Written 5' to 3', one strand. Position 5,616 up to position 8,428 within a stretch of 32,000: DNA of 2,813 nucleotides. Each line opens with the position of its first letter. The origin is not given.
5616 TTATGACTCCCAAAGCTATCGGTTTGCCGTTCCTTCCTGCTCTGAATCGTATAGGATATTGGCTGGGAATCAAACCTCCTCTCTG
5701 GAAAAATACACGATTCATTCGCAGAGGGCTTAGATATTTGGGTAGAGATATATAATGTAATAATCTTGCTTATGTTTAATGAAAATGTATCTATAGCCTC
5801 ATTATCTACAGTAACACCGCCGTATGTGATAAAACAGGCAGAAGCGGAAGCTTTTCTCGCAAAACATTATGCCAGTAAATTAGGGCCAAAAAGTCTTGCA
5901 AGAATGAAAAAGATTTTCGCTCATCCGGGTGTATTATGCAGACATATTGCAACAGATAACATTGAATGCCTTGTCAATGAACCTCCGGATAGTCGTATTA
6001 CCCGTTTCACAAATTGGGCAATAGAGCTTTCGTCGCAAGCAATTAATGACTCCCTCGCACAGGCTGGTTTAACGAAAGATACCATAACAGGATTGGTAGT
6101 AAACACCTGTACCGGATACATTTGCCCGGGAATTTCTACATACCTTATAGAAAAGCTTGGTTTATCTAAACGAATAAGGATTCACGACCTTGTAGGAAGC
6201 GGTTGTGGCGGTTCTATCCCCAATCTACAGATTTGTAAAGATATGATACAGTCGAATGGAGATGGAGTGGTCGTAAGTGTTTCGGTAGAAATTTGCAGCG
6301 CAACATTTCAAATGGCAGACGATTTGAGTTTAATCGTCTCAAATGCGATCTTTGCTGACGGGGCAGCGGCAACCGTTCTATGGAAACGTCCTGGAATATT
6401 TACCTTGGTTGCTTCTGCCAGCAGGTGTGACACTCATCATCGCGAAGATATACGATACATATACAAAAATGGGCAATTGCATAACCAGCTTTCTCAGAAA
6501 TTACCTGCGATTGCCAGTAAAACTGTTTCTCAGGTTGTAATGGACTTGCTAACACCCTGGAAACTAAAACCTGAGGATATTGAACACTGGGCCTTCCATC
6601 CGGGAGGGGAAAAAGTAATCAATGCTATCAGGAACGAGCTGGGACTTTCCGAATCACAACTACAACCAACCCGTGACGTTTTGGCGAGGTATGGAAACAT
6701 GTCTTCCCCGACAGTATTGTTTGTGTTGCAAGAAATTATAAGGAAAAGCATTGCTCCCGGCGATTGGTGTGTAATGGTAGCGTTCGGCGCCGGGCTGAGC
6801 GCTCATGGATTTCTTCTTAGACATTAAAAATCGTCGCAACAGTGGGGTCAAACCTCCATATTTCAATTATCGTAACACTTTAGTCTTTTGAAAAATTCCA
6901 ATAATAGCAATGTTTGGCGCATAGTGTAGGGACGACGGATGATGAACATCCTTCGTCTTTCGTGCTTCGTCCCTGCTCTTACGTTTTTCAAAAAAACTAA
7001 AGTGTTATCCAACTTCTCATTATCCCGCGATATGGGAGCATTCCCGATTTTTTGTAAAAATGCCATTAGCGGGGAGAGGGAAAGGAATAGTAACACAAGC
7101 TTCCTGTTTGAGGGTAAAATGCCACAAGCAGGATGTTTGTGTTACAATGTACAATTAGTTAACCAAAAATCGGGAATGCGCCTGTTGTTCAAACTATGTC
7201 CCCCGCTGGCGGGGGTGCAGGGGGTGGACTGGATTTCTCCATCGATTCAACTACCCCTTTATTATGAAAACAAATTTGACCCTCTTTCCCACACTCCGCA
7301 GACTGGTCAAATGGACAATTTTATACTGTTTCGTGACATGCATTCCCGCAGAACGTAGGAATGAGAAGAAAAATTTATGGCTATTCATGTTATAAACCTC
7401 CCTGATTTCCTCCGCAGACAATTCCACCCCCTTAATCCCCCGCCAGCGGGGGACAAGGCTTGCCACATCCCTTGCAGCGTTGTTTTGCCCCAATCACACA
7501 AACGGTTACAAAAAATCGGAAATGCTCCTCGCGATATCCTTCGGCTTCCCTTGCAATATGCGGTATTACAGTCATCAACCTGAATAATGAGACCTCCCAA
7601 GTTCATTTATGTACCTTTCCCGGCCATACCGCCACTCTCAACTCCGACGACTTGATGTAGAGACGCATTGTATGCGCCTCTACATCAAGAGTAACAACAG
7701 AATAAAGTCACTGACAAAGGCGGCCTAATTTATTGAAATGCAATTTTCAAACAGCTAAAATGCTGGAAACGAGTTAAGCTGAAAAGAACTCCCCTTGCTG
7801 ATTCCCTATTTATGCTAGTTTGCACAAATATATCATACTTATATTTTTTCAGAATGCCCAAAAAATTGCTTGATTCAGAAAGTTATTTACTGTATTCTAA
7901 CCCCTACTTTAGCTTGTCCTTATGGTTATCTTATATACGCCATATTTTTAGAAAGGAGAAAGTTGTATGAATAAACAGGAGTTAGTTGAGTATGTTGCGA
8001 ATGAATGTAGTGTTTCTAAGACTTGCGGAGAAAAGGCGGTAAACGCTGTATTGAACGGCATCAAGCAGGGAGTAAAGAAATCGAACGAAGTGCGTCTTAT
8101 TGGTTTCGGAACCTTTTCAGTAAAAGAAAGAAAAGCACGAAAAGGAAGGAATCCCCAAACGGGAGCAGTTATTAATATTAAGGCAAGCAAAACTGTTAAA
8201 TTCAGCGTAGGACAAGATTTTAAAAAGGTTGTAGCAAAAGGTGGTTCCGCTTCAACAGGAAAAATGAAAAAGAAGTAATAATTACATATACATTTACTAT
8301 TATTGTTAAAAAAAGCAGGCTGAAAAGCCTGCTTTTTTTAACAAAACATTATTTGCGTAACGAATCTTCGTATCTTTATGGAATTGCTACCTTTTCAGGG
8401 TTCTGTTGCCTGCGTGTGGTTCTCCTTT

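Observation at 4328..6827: Tightly coupled B12-radical-SAM / type III PKS pair: candidate undescribed tailoring pathway for a polyketide-type lipid or phenolic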

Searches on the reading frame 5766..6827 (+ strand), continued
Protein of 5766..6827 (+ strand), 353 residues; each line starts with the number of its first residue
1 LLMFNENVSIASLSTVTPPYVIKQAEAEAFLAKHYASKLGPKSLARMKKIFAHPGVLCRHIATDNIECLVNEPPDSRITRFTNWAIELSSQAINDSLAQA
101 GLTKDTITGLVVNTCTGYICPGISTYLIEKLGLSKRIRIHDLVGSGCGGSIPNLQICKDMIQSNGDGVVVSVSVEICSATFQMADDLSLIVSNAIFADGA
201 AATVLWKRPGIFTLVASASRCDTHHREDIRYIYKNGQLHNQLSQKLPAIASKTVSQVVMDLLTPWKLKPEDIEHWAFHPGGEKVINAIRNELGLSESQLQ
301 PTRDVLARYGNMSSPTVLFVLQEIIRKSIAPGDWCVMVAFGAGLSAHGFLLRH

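Call 48: find_encoding_contigs(protein=P0298, flank=9000, max_places=1)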
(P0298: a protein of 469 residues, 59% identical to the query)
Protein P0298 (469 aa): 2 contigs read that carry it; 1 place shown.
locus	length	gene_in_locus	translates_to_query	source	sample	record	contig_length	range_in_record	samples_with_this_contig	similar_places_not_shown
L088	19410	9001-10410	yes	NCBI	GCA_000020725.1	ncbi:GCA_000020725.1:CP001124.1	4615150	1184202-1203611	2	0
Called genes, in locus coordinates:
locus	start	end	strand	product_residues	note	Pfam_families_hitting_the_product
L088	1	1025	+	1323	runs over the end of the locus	PF00989:PAS, PF08448:PAS_4, PF13426:PAS_9 (faint), PF00512:HisKA, PF02518:HATPase_c, PF00072:Response_reg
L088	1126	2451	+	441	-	PF00072:Response_reg, PF02518:HATPase_c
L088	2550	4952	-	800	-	PF02190:LON_substr_bdg, PF07724:AAA_2 (weak), PF00004:AAA, PF07728:AAA_5, PF22667:Lon_lid, PF05362:Lon_C, PF13541:ChlI (weak)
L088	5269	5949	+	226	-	PF01965:DJ-1_PfpI, PF17124:ThiJ_like (faint)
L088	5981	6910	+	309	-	PF02678:Pirin, PF05726:Pirin_C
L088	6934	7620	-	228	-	PF13441:Gly-zipper_YMGG, PF13488:Gly-zipper_Omp (weak), PF00691:OmpA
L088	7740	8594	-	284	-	PF00561:Abhydrolase_1, PF12146:Hydrolase_4, PF12697:Abhydrolase_6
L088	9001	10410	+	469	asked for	PF02310:B12-binding, PF04055:Radical_SAM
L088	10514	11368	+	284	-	-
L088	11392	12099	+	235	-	PF13489:Methyltransf_23, PF01209:Ubie_methyltran, PF13847:Methyltransf_31, PF08241:Methyltransf_11, PF08242:Methyltransf_12, PF13649:Methyltransf_25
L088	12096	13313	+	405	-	PF01136:Peptidase_U32 (weak)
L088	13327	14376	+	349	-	PF08392:FAE1_CUT1_RppA, PF00195:Chal_sti_synt_N, PF08545:ACP_syn_III (faint), PF02797:Chal_sti_synt_C, PF08541:ACP_syn_III_C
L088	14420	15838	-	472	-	PF02310:B12-binding, PF04055:Radical_SAM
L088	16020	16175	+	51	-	-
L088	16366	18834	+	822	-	PF13089:PP_kinase_N, PF02503:PP_kinase, PF17941:PP_kinase_C_1, PF13091:PLDc_2 (weak), PF13090:PP_kinase_C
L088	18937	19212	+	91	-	-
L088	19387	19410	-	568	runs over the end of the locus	PF03063:Prismane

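Call 61: search_solved_structures(query=window:5772-6824:+, max_evalue=1e-31, show_alignments=3)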
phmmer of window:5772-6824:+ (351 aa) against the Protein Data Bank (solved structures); distinct sequences matched with E-value up to 1e-31: 3.
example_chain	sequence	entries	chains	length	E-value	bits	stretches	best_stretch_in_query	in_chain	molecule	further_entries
4b0n_A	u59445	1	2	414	2.3e-34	122.1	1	70-350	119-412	POLYKETIDE SYNTHASE III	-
1ted_A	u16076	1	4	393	1.3e-33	119.5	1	8-348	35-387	pks18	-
1tee_A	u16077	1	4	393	4.4e-32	114.5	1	8-348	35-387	pks18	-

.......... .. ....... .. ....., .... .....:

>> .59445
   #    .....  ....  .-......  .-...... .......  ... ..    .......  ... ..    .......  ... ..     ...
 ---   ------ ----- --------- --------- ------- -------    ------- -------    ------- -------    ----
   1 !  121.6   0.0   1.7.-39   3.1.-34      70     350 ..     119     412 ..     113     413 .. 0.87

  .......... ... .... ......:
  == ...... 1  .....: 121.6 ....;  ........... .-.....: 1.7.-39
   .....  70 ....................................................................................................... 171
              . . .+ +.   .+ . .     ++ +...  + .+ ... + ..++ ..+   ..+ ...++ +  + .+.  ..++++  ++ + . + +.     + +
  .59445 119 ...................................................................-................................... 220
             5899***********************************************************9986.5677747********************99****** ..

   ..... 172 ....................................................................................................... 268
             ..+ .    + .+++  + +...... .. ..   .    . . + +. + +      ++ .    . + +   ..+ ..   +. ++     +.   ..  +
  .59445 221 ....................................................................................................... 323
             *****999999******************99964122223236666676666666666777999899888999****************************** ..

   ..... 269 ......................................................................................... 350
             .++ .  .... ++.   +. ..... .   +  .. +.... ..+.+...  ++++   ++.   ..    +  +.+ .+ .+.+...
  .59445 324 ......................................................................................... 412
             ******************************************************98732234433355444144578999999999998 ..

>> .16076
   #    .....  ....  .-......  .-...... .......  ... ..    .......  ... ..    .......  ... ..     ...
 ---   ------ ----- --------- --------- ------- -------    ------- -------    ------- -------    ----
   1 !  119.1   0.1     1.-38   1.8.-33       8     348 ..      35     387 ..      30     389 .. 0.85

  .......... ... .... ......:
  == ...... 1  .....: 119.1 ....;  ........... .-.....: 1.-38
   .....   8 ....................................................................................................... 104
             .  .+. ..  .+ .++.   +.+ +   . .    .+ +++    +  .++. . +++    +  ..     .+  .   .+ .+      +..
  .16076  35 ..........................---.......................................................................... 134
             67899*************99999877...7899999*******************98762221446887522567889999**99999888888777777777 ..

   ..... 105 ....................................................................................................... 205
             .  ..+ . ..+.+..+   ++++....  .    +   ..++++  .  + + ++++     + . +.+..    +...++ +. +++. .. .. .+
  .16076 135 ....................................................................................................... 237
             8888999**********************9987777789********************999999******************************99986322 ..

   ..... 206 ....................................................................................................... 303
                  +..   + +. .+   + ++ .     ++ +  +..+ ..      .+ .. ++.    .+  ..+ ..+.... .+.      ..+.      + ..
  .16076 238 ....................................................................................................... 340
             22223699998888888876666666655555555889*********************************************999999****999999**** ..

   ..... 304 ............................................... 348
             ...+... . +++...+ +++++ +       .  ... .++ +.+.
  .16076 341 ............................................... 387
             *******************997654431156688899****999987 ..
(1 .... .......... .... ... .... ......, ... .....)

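Call 67: search_protein_families(library=pfam, proteins=[L019:7245-8672:+, L019:5333-5932:+, L019:4386-5135:+, L019:2861-4399:+, L088:10514-11365:+, L088:12096-13310:+, L087:9092-9619:+, L045:6878-7528:+], max_evalue=0.001)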
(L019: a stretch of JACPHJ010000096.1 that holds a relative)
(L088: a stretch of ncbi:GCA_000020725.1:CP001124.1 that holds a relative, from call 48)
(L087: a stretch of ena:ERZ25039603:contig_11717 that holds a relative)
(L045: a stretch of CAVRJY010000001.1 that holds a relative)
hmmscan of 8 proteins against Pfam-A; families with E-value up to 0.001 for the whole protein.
L019:7245-8672:+ (476 aa): 0 families

L019:5333-5932:+ (200 aa): 2 families
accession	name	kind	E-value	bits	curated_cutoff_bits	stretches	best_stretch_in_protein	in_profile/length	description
PF03641.19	Lysine_decarbox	-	9.8e-45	152.4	27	1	52-181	1-130/131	Possible lysine decarboxylase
PF18306.6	LDcluster4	-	1.7e-15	57.4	26.3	1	14-121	7-111/151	SLOG cluster4 family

L019:4386-5135:+ (250 aa): 5 families
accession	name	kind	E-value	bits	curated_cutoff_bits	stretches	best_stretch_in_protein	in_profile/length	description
PF13085.11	Fer2_3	-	1.9e-32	111.9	27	1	19-123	2-106/107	2Fe-2S iron-sulfur cluster binding domain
PF13183.11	Fer4_8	-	3.1e-10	40.9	27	1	160-230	4-67/68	4Fe-4S dicluster domain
PF13237.11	Fer4_10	-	3.7e-09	36.8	25.5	1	159-228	7-53/53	4Fe-4S dicluster domain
PF13534.11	Fer4_17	-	2.2e-06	28.6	22.2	1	161-232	2-61/61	4Fe-4S dicluster domain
PF00111.32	Fer2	-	0.00026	21.3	21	1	51-92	15-75/77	2Fe-2S iron-sulfur cluster binding domain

L019:2861-4399:+ (513 aa): 10 families
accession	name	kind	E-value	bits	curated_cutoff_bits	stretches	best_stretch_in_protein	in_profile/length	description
PF00448.28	SRP54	-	1.8e-75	253.3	22.7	1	312-512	1-195/196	SRP54-type protein, GTPase domain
PF02881.24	SRP54_N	-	2.8e-12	47.1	22.4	1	230-294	3-75/75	SRP54-type protein, helical bundle domain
PF13604.12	AAA_30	-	2.7e-07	31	27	1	311-410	16-104/191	AAA domain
PF13401.12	AAA_22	-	5.2e-05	24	27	1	313-421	6-109/130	AAA domain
PF13479.12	AAA_24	-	0.00021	21.6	27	1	312-407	2-77/195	AAA domain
PF13614.12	AAA_31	-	0.00039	20.8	27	1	322-356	12-46/177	AAA domain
PF13191.12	AAA_16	-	0.00042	21.3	32.6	1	311-439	23-139/167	AAA ATPase domain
PF13207.12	AAA_17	-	0.00045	20.9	27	0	318-416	1-92/136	AAA domain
PF01656.29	CbiA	-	0.00045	20.6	25.4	0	322-351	9-38/125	CobQ/CobB/MinD/ParA nucleotide binding domain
PF03308.22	MeaB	-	0.00078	19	23.1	0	313-349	34-70/273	Methylmalonyl Co-A mutase-associated GTPase MeaB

L088:10514-11365:+ (284 aa): 0 families

L088:12096-13310:+ (405 aa): 1 family
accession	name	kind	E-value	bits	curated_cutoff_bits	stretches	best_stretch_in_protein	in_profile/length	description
PF01136.24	Peptidase_U32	-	9.6e-07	28.7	22.4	1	87-222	4-132/233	Peptidase family U32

L087:9092-9619:+ (176 aa): 0 families

L045:6878-7528:+ (217 aa): 1 family
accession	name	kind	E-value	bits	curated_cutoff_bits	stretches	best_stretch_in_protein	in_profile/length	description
PF09917.15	DUF2147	-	1.6e-33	116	27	1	95-217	1-112/112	Uncharacterized protein conserved in bacteria (DUF2147)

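Call 72: predict_structure(alignment_id=A3)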
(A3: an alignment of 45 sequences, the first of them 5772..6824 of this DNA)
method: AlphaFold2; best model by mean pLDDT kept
length: 351 residues; sequences in the alignment: 45
mean_pLDDT: 90.0   pTM: 0.92
mean pLDDT of the five models: 90.0, 87.2, 85.1, 84.6, 84.5
residues with pLDDT >= 90: 236; 70-90: 100; 50-70: 13; < 50: 2
segments of 3 or more residues with pLDDT < 50: none
pLDDT, mean of each block of 10 residues (from residue 1): 76 96 92 91 89 90 89 90 97 98 96 71 96 93 82 94 89 86 79 87 95 95 81 70 89 97 97 89 95 95 93 95 94 92 93 96
secondary structure, 60 per line:
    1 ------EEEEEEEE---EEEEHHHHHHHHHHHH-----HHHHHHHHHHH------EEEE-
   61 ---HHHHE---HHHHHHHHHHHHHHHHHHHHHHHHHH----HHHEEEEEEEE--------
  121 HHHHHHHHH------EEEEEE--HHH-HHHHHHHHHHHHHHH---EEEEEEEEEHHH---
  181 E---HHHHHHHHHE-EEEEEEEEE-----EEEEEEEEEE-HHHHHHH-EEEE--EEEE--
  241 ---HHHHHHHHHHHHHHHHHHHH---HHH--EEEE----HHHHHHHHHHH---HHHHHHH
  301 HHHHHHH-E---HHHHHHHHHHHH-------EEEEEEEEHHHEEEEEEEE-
elements in order: E7-14 E18-21 H22-33 H39-49 E56-59 H64-67 H72-97 E105-112 H121-129 E136-141 H148-162 E166-174 H185-193 E196-204 E210-219 H221-227 E229-232 E235-238 H244-263 E272-275 H280-290 H294-307 H313-324 E332-339 E343-350

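Call 74: fold_search(model_id=the predicted structure, library=pdb)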
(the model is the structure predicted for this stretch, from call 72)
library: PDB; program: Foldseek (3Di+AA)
matches with E <= 10: 1397; with E <= 0.001: 904
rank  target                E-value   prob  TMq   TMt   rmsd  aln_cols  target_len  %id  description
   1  3oit_B                2.8e-34  1.00  0.88  0.84   3.1       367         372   26  Crystal structure of curcuminoid synthase CUS from Oryza sativa (released 2010-10-20)
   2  4b0n_A                4.1e-34  1.00  0.89  0.83   3.0       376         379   27  Crystal structure of PKS-I from the brown algae Ectocarpus siliculosus (released 2013-07-10)
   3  4jap_A                5.0e-34  1.00  0.89  0.89   2.3       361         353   26  Crystal Structure of Mycobacterium tuberculosis PKS11 Reveals Intermediates in the Synthesis of Methyl-branched Alkylp (released 2013-04-24)
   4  7d41_A                1.6e-33  1.00  0.89  0.85   2.7       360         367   26  Crystal structure of type III polyketide synthase from Mycobacterium marinum - P 21 21 21 Space group (released 2022-03-23)
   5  7d41_B                3.5e-33  1.00  0.87  0.83   2.9       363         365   27  Crystal structure of type III polyketide synthase from Mycobacterium marinum - P 21 21 21 Space group (released 2022-03-23)
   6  3oit_A                4.5e-33  1.00  0.86  0.83   3.1       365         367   26  Crystal structure of curcuminoid synthase CUS from Oryza sativa (released 2010-10-20)
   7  4jao_A                6.2e-33  1.00  0.90  0.90   2.2       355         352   27  Crystal Structure of Mycobacterium tuberculosis PKS11 Reveals Intermediates in the Synthesis of Methyl-branched Alkylp (released 2013-04-24)
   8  7f0e_C                8.0e-33  1.00  0.90  0.84   2.9       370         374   26  Crystal Structure of EnPKS2 (released 2022-06-15)
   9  7f0e_B                1.5e-32  1.00  0.90  0.84   2.8       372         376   25  Crystal Structure of EnPKS2 (released 2022-06-15)
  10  7f0g_B                1.7e-32  1.00  0.90  0.81   2.8       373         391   25  Crystal Structure of EnPKS1 (released 2022-06-15)
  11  7f0g_A                2.0e-32  1.00  0.90  0.84   2.8       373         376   25  Crystal Structure of EnPKS1 (released 2022-06-15)
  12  7f0e_D                2.3e-32  1.00  0.88  0.82   3.1       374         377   24  Crystal Structure of EnPKS2 (released 2022-06-15)
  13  9wbe_B                2.7e-32  1.00  0.91  0.82   2.6       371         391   26  Crystal structure of the CHS-CHIL complex (released 2026-03-04)
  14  3ale_A                2.7e-32  1.00  0.88  0.84   3.0       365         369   26  A type III polyketide synthase that produces diarylheptanoid (released 2010-11-03)
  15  3ale_B                2.9e-32  1.00  0.86  0.83   3.3       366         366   25  A type III polyketide synthase that produces diarylheptanoid (released 2010-11-03)
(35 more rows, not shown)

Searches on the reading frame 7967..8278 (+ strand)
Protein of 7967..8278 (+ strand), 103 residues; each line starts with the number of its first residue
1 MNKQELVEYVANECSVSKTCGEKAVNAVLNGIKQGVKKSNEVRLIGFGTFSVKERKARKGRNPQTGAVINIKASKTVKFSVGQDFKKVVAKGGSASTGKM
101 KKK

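Call 3: search_protein_families(library=pfam, proteins=[window:7967-8278:+], max_evalue=0.01)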
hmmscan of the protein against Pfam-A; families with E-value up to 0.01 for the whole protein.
window:7967-8278:+ (103 aa): 2 families
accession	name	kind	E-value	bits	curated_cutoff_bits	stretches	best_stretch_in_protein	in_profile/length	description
PF00216.26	Bac_DNA_binding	-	2.9e-29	101.6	22.4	1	1-89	1-89/90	Bacterial DNA-binding protein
PF18291.6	HU-HIG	-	3.7e-06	27.4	26.2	1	2-91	33-120/125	HU domain fused to wHTH, Ig, or Glycine-rich motif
